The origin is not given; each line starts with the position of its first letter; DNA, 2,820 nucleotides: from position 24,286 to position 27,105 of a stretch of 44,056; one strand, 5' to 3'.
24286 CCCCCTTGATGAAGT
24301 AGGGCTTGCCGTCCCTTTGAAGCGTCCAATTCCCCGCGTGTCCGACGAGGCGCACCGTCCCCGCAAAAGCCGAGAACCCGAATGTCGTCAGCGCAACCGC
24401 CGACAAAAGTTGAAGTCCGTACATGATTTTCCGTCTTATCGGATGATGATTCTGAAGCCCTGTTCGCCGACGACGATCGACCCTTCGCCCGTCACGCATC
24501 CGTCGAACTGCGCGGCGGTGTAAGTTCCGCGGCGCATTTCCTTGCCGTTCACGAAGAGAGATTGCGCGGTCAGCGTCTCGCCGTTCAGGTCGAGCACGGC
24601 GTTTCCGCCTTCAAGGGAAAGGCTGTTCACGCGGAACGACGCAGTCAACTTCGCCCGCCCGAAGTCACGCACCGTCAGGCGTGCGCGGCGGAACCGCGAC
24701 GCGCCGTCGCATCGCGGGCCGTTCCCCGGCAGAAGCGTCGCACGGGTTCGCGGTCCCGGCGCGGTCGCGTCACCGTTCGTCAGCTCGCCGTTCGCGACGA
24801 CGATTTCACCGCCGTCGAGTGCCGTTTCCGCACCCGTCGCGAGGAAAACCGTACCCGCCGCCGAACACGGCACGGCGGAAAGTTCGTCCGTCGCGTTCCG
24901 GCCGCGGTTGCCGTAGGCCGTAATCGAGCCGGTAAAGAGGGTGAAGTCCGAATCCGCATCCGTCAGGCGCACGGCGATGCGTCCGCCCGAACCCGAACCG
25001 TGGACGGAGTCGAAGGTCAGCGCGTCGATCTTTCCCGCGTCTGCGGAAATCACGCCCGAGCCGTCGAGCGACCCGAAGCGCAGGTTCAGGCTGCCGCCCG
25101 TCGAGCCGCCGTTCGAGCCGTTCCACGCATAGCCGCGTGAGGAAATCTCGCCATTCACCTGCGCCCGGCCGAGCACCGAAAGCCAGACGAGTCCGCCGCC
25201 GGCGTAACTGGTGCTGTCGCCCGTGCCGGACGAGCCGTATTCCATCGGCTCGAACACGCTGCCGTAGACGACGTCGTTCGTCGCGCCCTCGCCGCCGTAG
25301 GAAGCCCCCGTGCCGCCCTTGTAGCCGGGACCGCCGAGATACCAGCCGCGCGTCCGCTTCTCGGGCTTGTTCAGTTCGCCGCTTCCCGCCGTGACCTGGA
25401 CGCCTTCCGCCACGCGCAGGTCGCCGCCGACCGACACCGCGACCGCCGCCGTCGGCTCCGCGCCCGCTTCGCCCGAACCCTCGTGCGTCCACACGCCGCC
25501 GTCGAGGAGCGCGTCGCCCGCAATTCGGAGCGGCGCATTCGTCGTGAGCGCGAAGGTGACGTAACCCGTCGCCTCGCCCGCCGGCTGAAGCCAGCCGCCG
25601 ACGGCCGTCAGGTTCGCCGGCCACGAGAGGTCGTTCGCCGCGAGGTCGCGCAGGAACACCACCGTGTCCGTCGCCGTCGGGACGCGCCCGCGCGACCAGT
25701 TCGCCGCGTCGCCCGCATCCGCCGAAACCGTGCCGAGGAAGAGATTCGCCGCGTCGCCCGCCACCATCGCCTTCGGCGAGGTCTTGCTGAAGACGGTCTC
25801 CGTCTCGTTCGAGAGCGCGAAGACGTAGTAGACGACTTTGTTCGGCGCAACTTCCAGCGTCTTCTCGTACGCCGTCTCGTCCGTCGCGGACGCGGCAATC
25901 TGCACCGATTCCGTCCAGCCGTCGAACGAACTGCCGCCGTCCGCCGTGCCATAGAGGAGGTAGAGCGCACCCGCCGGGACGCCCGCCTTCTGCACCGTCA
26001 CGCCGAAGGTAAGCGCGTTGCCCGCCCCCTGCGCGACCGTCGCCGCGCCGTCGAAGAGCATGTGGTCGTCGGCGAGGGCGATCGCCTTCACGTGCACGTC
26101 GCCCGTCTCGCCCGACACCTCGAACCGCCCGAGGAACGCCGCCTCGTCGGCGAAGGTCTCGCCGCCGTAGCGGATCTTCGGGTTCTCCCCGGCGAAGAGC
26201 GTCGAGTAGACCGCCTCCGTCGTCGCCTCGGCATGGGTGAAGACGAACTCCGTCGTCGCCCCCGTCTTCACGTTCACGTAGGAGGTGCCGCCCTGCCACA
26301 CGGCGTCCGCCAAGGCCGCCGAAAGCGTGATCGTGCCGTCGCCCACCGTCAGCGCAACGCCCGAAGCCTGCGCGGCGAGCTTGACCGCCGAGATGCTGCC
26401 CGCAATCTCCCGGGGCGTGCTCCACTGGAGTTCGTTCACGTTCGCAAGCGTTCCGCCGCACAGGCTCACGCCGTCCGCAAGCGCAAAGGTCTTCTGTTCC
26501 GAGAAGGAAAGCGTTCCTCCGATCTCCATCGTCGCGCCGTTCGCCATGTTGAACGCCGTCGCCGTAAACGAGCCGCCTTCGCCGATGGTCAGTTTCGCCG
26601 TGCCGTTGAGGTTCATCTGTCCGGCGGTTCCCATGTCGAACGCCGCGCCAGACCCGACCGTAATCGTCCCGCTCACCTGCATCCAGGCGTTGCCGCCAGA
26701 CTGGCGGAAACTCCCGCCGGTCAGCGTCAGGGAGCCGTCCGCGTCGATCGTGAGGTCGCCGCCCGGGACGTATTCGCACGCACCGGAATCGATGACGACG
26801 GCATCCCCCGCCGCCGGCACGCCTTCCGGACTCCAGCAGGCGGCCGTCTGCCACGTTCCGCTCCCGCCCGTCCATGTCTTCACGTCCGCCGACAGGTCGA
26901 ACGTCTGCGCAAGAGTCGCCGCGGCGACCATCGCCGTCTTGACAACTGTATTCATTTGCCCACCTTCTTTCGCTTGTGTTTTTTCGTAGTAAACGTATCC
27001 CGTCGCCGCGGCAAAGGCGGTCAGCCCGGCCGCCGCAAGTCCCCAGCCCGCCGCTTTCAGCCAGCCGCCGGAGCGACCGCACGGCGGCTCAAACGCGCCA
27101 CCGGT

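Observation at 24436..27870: One 1144-aa ORF joins an ECF sigma factor, a membrane anchor and a large beta-helix repeat domain, with an internal SD-ATG-signal peptide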

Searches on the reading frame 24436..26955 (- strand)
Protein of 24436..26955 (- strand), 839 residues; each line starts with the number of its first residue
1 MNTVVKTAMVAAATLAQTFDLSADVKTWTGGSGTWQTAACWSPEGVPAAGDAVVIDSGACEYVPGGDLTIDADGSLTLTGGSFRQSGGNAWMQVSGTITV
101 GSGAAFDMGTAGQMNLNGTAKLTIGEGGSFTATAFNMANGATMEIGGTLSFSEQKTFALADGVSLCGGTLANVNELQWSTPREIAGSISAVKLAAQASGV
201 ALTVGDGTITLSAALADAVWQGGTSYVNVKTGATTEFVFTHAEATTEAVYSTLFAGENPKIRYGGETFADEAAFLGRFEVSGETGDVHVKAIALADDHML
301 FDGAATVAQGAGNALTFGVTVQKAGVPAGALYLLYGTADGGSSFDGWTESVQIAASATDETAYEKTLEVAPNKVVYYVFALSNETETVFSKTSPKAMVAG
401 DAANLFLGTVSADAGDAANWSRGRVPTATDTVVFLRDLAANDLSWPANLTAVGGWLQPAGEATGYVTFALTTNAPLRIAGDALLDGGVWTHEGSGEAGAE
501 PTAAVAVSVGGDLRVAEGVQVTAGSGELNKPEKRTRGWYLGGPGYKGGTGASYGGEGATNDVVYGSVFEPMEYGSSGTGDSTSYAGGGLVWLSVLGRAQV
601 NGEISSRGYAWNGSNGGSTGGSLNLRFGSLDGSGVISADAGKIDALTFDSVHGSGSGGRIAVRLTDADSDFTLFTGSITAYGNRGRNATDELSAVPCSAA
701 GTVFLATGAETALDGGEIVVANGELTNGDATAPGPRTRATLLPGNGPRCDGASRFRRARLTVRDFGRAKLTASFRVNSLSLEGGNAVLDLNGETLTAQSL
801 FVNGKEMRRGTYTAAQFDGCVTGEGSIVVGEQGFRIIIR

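Call 50: search_protein_representatives(protein=window:24436-26955:-)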
Query: 839 residues. Proteins with E-value up to 0.001 (for the whole library): 1011; up to 1e-10: 552; up to 1e-30: 141. The best 150 are listed.
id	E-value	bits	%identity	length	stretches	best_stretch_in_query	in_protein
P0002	0.0e+00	1492.9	82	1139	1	1-839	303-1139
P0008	6.7e-155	534.2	46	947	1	6-830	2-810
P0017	3.8e-126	439.1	43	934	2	361-838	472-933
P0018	3.3e-123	429.4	41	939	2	399-832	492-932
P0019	1.0e-103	364.9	35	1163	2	166-839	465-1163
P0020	5.2e-100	352.7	38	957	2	374-832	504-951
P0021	4.6e-94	333.0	38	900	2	159-829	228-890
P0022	1.2e-88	315.1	37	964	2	402-829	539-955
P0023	5.8e-85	302.9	37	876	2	80-839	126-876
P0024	2.6e-84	300.7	37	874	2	98-832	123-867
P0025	2.3e-82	294.3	37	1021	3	227-838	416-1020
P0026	5.0e-82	293.2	37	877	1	10-839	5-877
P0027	6.8e-82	292.7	37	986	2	366-838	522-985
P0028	1.6e-80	288.2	34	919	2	92-827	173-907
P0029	6.0e-80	286.3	37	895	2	140-829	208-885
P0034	9.3e-76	272.4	35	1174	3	394-827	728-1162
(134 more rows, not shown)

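Call 54: find_encoding_contigs(protein=P0034, flank=5000, max_places=3)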
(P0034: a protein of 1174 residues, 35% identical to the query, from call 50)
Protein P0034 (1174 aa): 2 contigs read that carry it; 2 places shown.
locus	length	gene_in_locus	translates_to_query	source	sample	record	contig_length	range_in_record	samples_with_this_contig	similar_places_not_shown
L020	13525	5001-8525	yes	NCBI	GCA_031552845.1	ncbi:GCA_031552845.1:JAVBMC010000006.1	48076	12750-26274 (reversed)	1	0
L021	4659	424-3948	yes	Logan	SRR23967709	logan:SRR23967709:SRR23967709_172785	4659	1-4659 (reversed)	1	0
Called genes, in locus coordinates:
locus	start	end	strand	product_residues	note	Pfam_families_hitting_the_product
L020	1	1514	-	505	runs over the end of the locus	PF00331:Glyco_hydro_10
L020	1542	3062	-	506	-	PF00331:Glyco_hydro_10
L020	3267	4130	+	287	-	PF00722:Glyco_hydro_16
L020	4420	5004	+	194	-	PF04542:Sigma70_r2, PF08281:Sigma70_r4_2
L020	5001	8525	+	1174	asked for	-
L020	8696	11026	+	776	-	-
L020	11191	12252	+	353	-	PF00768:Peptidase_S11, PF13354:Beta-lactamase2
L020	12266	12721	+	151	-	-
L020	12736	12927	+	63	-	-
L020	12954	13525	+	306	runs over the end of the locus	PF01263:Aldose_epim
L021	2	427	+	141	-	?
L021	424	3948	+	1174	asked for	-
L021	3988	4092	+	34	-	-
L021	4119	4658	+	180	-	?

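Call 61: search_solved_structures(query=window:24439-26955:-, max_evalue=1)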
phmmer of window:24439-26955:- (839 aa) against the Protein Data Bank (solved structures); distinct sequences matched with E-value up to 1: 0.

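Call 73: predict_structure(alignment_id=A2)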
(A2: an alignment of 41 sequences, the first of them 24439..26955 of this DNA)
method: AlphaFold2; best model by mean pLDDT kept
length: 839 residues; sequences in the alignment: 41
mean_pLDDT: 89.4   pTM: 0.69
mean pLDDT of the five models: 89.4, 89.4, 88.9, 88.4, 88.3
residues with pLDDT >= 90: 564; 70-90: 224; 50-70: 24; < 50: 27
segments of 3 or more residues with pLDDT < 50: 1-22, 729-731
pLDDT, mean of each block of 10 residues (from residue 1): 38 36 78 90 94 95 94 95 92 97 97 95 97 94 97 94 92 95 94 93 95 95 89 92 93 91 85 89 96 81 86 90 90 92 92 95 93 89 91 82 88 94 92 91 96 94 94 96 96 86 97 97 84 88 87 82 92 87 89 98 94 83 98 97 77 90 97 97 79 81 97 95 66 67 90 93 94 96 91 96 93 91 94 54
secondary structure, 60 per line:
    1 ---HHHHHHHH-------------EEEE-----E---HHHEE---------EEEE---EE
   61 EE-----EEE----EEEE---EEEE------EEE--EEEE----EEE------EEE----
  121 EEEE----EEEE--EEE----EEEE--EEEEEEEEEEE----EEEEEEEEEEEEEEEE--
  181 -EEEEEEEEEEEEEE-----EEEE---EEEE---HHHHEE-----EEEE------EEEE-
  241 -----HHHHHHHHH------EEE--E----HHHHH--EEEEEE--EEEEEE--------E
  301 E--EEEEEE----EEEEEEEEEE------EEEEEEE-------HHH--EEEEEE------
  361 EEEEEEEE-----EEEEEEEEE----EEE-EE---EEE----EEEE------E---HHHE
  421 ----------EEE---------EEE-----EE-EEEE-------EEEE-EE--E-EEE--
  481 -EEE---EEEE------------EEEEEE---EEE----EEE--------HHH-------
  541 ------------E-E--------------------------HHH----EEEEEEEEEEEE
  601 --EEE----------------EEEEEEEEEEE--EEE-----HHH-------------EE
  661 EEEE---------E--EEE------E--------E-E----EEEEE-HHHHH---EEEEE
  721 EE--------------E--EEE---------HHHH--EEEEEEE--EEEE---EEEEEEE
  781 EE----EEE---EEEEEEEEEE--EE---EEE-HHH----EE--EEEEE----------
elements in order (helices of 4 or more, strands of 3 or more residues): H4-11 E25-28 E52-55 E59-62 E68-70 E75-78 E82-85 E92-94 E97-100 E105-107 E114-116 E121-124 E129-132 E135-137 E142-145 E148-158 E163-178 E182-195 E201-204 E208-211 H215-218 E226-229 E236-239 H246-254 E261-263 H271-275 E278-283 E286-291 E304-309 E314-323 E330-336 E349-354 E361-368 E374-382 E387-389 E396-398 E403-406 E431-433 E443-445 E454-457 E465-468 E476-478 E482-484 E488-491 E504-509 E513-515 E520-522 E589-600 E603-605 E622-632 E635-637 E659-664 E677-679 E702-706 H708-712 E716-722 E740-742 H752-755 E758-764 E767-770 E774-782 E787-789 E793-802 E810-812 E825-829

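Call 78: fold_search(model_id=the predicted structure, library=pdb)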
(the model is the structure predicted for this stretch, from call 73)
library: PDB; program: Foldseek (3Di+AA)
matches with E <= 10: 1230; with E <= 0.001: 0
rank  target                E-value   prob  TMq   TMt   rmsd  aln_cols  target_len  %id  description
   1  3eqn_A                1.2e-02  0.20  0.12  0.12  26.0       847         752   10  Crystal structure of beta-1,3-glucanase from Phanerochaete chrysosporium (Lam55A) (released 2009-02-03)
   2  9kt7_E                2.8e-02  0.95  0.08  0.23  13.1       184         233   12  Cryo-EM structure of HCA2-Gi complex with MK6892 (released 2025-12-10)
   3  4fxt_E                3.2e-02  1.00  0.10  0.36   9.8       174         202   11  Crystal structure of a DUF3823 family protein (BACOVA_02663) from Bacteroides ovatus ATCC 8483 at 2.77 A resolution (released 2012-07-25)
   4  8x06_B                3.3e-02  0.60  0.09  0.23  15.5       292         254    8  Cryo-EM structure of the IR/IGF-I complex, conformation 1 (released 2024-11-06)
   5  5axh_A                4.1e-02  0.97  0.10  0.13   8.8       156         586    8  Crystal structure of thermophilic dextranase from Thermoanaerobacter pseudethanolicus, D312G mutant in complex with is (released 2015-11-11)
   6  8u4b_A                4.1e-02  0.41  0.09  0.09  16.4       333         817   10  Cryo-EM structure of long form insulin receptor (IR-B) in the apo state (released 2024-03-27)
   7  7yq5_F                4.5e-02  0.44  0.09  0.09  16.5       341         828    9  human insulin receptor bound with A62 DNA aptamer and insulin (released 2022-11-09)
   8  5axh_B                4.9e-02  0.97  0.10  0.13   8.7       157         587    8  Crystal structure of thermophilic dextranase from Thermoanaerobacter pseudethanolicus, D312G mutant in complex with is (released 2015-11-11)
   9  5axg_A                5.2e-02  0.90  0.09  0.12   9.0       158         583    8  Crystal structure of thermophilic dextranase from Thermoanaerobacter pseudethanolicus (released 2015-11-11)
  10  5hcd_A                5.2e-02  0.84  0.09  0.08   8.0       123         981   16  Ternary complex of human Complement C5 with Ornithodoros moubata OmCI and Rhipicephalus microplus RaCI2 (released 2016-03-30)
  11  5axg_B                5.9e-02  0.87  0.09  0.12   9.1       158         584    8  Crystal structure of thermophilic dextranase from Thermoanaerobacter pseudethanolicus (released 2015-11-11)
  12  4fxt_N                6.4e-02  1.00  0.10  0.40   8.1       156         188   10  Crystal structure of a DUF3823 family protein (BACOVA_02663) from Bacteroides ovatus ATCC 8483 at 2.77 A resolution (released 2012-07-25)
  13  4fxt_D                6.4e-02  1.00  0.10  0.39   8.6       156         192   11  Crystal structure of a DUF3823 family protein (BACOVA_02663) from Bacteroides ovatus ATCC 8483 at 2.77 A resolution (released 2012-07-25)
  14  4fxt_K                6.7e-02  1.00  0.10  0.38   8.4       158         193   11  Crystal structure of a DUF3823 family protein (BACOVA_02663) from Bacteroides ovatus ATCC 8483 at 2.77 A resolution (released 2012-07-25)
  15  9rkv_O                7.0e-02  0.60  0.16  0.22  31.6       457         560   13  Agrobacterium phage 7-7-1 tail fibers (released 2025-12-10)
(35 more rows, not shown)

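Call 84: fold_search(model_id=the predicted structure, library=viral)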
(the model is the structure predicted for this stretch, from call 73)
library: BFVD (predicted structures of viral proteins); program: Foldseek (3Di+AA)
matches with E <= 10: 727; with E <= 0.001: 1
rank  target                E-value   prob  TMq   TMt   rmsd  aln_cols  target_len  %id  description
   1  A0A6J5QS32            1.0e-04  0.85  0.12  0.16  23.6       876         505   11  Uncharacterized protein [uncultured Caudovirales phage]
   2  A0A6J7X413            1.0e-03  0.33  0.10  0.10  24.2       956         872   13  Uncharacterized protein [uncultured Caudovirales phage]
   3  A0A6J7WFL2            3.9e-03  1.00  0.11  0.11  19.1       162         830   17  Tip attachment protein J [uncultured Caudovirales phage]
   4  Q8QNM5                4.2e-03  0.60  0.13  0.16  26.3       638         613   10  EsV-1-39 [Ectocarpus siliculosus virus 1 (isolate New Zealand/Kaikoura/1988)]
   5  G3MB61                5.3e-03  0.30  0.11  0.13  23.8       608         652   11  Gp681 [Bacillus phage G]
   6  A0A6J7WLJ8            5.8e-03  1.00  0.10  0.14  16.6       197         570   12  Tip attachment protein J [uncultured Caudovirales phage]
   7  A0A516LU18            9.1e-03  0.93  0.08  0.22  17.0       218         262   12  (no name in the UniProt tables at hand)
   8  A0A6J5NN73            9.5e-03  1.00  0.09  0.09   9.7       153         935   14  Concanavalin A-like lectin/glucanases superfamily [uncultured Caudovirales phage]
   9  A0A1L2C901            9.9e-03  0.87  0.09  0.11  18.4       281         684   10  Fibronectin type-III domain-containing protein [Pseudomonas phage ZC03]
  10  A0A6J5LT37            1.2e-02  0.93  0.08  0.06  17.1       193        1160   12  Tip attachment protein J [uncultured Caudovirales phage]
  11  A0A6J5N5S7            1.2e-02  0.96  0.10  0.10  15.3       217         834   12  Tip attachment protein J [uncultured Caudovirales phage]
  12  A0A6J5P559            1.2e-02  0.15  0.11  0.11  22.9       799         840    9  Pectate lyase superfamily protein [uncultured Caudovirales phage]
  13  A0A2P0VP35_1          1.3e-02  1.00  0.11  0.06  15.6       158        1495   17  Fibronectin type III domain-containing protein [Tetraselmis virus 1]
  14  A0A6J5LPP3            1.4e-02  1.00  0.10  0.09  21.0       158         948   13  Tip attachment protein J [uncultured Caudovirales phage]
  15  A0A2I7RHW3            1.5e-02  0.18  0.11  0.14  21.0       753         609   10  (no name in the UniProt tables at hand)
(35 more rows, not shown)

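Call 91: search_protein_families(library=pfam, proteins=[L020:4420-5004:+], max_evalue=5)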
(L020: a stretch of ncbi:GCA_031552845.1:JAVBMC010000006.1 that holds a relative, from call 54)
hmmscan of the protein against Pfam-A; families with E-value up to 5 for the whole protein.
L020:4420-5004:+ (194 aa): 6 families
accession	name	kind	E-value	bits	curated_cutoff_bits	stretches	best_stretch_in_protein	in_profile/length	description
PF04542.20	Sigma70_r2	-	4.8e-11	42.7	24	1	25-92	1-70/71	Sigma-70 region 2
PF08281.18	Sigma70_r4_2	-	1e-10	41.5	25.7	1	123-175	2-54/54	Sigma-70, region 4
PF07638.17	Sigma70_ECF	-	5.4e-05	23.6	21.1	1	105-173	110-177/185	ECF sigma factor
PF04545.22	Sigma70_r4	-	0.00011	22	24.1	1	128-173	1-46/50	Sigma-70, region 4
PF06530.18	Phage_antitermQ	-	0.039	14.3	26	1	116-181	47-112/118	Phage antitermination protein Q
PF04297.20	UPF0122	-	0.069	13.8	22.7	1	130-172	16-58/101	Putative helix-turn-helix protein, YlxM / p13 like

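Call 92: search_protein_families(library=ncbifam, proteins=[L020:4420-5004:+, window:24439-26955:-], max_evalue=1)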
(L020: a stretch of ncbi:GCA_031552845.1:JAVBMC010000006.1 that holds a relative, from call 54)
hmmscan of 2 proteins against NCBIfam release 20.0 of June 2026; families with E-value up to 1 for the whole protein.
L020:4420-5004:+ (194 aa): 91 families (the best 25 are shown)
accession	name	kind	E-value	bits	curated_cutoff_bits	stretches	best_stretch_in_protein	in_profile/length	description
TIGR02989.1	Sig-70_gvs1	subfamily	2.5e-37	128.2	124.55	1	20-179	1-158/158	RNA polymerase sigma-70 factor, Rhodopirellula/Verrucomicrobium family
TIGR02937.1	sigma70-ECF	superfamily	9.3e-20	70.9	42.9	1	21-175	2-161/165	sigma-70 family RNA polymerase sigma factor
TIGR02983.1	SigE-fam_strep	subfamily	2.5e-17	63.2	141.55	1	17-176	3-155/162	SigE family RNA polymerase sigma factor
NF009195.0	PRK12543.1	subfamily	7.1e-17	61.5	197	1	20-171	20-170/192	RNA polymerase sigma factor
NF058625.1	sigma_PG0214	equivalog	3.4e-16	59.4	130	1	19-181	3-163/170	GFO_1088 family ECF-type sigma factor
NF004113.0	PRK05602.1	equivalog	7.1e-16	58.4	208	1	19-179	44-201/211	RNA polymerase sigma factor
NF007222.0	PRK09640.1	equivalog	7e-14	51.8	194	1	22-171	28-174/188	RNA polymerase sigma factor SigX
TIGR02959.1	SigZ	equivalog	3.8e-13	49.6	168.65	1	28-192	3-160/170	RNA polymerase sigma factor SigZ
NF007223.0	PRK09641.1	equivalog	4e-13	49.6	209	1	19-175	17-180/187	RNA polymerase sigma factor SigW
TIGR02948.1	SigW_bacill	equivalog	2.1e-12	47.5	243.1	1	20-175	18-180/187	RNA polymerase sigma factor SigW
NF007215.0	PRK09637.1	equivalog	2.7e-12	47.1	212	1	26-192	7-166/181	RNA polymerase sigma factor SigZ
NF007227.0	PRK09645.1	subfamily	3.9e-12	46.4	202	1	20-172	13-163/177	sigma-70 family RNA polymerase sigma factor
TIGR02985.1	Sig70_bacteroi1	subfamily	4.9e-12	46.4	126.4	1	21-173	2-156/162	RNA polymerase sigma-70 factor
NF007228.0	PRK09646.1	subfamily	5.8e-12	45.6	226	1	19-179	29-190/194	ECF RNA polymerase sigma factor SigK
NF053879.1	RNAPolSigSigVBac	equivalog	6.3e-12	45.5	190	1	19-172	3-148/160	RNA polymerase sigma factor SigV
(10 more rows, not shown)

window:24439-26955:- (839 aa): 0 families
